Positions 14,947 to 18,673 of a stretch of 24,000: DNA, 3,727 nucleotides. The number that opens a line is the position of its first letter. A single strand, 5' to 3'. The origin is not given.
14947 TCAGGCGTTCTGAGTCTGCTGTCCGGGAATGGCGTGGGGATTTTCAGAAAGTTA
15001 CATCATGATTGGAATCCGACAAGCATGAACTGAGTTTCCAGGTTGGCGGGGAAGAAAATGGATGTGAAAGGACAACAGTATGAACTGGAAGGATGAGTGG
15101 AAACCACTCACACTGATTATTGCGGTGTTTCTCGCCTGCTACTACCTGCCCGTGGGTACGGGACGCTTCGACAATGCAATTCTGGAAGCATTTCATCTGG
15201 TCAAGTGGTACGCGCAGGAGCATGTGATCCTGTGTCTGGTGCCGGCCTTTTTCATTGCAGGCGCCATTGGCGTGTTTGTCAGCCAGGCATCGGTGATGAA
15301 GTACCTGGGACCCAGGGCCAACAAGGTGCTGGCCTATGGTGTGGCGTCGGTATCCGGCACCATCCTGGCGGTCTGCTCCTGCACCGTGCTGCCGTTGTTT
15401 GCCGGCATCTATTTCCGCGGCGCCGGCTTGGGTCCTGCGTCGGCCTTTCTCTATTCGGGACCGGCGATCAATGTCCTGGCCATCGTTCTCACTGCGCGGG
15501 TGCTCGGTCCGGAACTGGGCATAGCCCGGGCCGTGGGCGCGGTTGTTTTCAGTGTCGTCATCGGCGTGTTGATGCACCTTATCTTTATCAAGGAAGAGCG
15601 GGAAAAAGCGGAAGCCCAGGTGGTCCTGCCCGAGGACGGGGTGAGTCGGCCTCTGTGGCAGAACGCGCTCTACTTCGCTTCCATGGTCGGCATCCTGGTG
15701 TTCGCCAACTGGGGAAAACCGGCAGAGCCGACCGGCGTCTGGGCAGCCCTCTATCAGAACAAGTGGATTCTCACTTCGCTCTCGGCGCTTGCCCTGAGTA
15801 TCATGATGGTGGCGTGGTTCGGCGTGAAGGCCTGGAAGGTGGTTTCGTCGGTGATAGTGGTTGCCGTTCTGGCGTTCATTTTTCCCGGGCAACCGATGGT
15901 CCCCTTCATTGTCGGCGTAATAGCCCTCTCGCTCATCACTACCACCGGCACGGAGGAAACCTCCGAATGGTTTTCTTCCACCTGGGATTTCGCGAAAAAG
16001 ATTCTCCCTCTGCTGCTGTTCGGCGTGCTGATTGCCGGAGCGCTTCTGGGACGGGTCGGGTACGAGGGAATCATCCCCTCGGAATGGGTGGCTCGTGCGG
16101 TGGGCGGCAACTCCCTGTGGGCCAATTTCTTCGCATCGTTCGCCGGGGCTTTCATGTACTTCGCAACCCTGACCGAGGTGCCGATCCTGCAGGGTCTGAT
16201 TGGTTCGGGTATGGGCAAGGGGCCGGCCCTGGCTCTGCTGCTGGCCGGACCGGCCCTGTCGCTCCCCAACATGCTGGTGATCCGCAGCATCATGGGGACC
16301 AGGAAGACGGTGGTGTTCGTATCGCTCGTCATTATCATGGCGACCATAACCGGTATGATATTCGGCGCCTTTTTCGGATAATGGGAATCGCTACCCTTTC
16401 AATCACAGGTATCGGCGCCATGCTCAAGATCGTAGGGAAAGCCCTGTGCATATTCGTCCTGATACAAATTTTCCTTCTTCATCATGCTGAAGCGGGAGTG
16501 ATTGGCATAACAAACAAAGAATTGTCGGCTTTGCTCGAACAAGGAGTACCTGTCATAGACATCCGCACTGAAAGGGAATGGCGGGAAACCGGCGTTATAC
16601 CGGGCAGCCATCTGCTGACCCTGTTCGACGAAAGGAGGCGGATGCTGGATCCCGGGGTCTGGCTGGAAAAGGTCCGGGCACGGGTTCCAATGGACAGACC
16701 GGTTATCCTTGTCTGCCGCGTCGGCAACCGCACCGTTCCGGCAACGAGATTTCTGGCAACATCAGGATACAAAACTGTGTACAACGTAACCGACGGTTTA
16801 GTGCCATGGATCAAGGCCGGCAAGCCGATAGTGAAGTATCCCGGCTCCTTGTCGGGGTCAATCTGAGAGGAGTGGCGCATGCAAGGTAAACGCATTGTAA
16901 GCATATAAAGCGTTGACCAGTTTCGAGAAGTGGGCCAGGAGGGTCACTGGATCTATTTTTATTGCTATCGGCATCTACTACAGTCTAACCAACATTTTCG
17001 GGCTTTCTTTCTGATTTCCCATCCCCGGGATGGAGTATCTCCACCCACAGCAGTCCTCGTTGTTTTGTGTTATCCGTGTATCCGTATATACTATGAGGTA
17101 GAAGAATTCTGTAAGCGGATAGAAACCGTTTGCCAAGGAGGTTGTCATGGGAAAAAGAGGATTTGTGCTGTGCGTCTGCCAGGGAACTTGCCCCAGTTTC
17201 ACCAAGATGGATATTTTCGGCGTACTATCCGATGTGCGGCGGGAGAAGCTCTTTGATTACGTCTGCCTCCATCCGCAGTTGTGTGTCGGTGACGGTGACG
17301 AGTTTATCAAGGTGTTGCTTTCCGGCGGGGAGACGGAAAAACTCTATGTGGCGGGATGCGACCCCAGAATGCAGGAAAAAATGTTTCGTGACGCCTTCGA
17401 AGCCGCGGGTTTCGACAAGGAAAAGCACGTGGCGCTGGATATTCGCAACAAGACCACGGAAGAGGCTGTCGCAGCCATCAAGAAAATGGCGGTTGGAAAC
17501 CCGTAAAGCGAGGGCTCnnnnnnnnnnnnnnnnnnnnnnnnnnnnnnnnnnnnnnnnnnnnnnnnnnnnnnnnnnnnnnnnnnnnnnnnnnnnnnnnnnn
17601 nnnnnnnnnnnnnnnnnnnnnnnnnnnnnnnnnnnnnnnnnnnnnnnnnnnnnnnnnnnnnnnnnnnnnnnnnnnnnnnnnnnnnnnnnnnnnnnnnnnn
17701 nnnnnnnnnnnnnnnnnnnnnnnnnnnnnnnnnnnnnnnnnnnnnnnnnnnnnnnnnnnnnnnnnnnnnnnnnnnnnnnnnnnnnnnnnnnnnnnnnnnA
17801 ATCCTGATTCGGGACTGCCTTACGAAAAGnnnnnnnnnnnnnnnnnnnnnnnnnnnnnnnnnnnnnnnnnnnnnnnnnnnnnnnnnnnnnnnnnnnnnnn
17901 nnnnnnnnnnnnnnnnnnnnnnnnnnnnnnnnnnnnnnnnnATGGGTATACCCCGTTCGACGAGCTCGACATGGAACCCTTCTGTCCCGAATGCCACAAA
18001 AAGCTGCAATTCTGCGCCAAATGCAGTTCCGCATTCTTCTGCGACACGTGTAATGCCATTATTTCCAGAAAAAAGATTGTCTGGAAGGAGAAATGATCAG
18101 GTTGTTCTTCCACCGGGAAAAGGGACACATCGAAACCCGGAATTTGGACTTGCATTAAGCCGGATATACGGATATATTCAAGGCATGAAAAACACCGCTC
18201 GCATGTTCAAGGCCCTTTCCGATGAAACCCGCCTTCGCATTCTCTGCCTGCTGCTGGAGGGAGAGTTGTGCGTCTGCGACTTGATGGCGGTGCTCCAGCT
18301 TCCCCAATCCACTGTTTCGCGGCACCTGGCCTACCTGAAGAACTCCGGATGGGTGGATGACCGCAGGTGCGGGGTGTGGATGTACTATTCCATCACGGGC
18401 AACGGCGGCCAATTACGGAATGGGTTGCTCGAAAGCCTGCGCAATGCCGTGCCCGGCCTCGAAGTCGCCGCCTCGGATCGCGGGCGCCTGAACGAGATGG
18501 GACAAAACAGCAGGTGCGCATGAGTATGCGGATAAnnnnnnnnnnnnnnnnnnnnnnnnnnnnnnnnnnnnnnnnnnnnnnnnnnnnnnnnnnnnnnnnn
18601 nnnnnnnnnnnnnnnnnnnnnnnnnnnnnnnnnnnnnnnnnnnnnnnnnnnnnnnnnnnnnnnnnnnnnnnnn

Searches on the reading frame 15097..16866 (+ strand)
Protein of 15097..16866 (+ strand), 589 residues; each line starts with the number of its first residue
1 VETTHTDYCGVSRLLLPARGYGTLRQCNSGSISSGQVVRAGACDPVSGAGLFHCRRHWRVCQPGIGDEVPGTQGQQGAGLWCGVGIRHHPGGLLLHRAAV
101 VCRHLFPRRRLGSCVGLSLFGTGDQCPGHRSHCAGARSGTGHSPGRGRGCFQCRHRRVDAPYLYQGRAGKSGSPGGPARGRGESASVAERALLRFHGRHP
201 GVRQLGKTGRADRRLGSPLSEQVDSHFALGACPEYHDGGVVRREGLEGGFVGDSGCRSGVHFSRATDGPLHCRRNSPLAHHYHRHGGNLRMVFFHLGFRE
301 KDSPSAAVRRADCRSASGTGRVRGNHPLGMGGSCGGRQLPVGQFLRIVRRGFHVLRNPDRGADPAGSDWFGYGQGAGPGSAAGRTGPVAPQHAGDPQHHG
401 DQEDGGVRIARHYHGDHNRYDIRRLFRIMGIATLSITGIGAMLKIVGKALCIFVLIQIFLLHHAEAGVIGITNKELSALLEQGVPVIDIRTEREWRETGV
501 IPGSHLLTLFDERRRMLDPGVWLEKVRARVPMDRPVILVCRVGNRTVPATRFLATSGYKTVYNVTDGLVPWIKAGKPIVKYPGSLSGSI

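Call 7: search_protein_families(library=pfam, proteins=[window:15097-16866:+], max_evalue=0.001)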
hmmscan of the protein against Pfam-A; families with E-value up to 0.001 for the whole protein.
window:15097-16866:+ (589 aa): 1 family
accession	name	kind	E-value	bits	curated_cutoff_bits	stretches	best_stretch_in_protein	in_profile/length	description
PF00581.25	Rhodanese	-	4.3e-13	50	22.2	1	472-573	1-101/102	Rhodanese-like domain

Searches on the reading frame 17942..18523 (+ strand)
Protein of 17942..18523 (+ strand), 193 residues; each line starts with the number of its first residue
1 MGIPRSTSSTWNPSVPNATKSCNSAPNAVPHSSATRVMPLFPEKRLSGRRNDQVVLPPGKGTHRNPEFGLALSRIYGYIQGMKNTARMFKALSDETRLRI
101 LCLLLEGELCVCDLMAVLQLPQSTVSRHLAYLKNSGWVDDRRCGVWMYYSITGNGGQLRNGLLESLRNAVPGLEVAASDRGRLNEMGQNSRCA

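Call 7: search_protein_families(library=pfam, proteins=[window:17942-18523:+], max_evalue=0.001)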
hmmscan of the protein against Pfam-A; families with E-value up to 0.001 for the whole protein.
window:17942-18523:+ (193 aa): 5 families
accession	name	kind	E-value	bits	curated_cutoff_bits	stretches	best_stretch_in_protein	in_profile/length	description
PF01022.26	HTH_5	-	1.1e-18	67.3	22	1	94-138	1-45/47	Bacterial regulatory protein, arsR family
PF25213.1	HVO_A0261_N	-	0.00011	22.4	35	1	95-155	11-67/86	HVO_A0261 N-terminal domain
PF09339.16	HTH_IclR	-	0.00078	19.6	22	0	111-139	21-49/52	IclR helix-turn-helix domain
PF12840.13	HTH_20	-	0.00083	19.7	27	0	92-132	1-42/51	Helix-turn-helix domain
PF12802.13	MarR_2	-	0.0009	19.8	27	0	111-141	23-53/61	MarR family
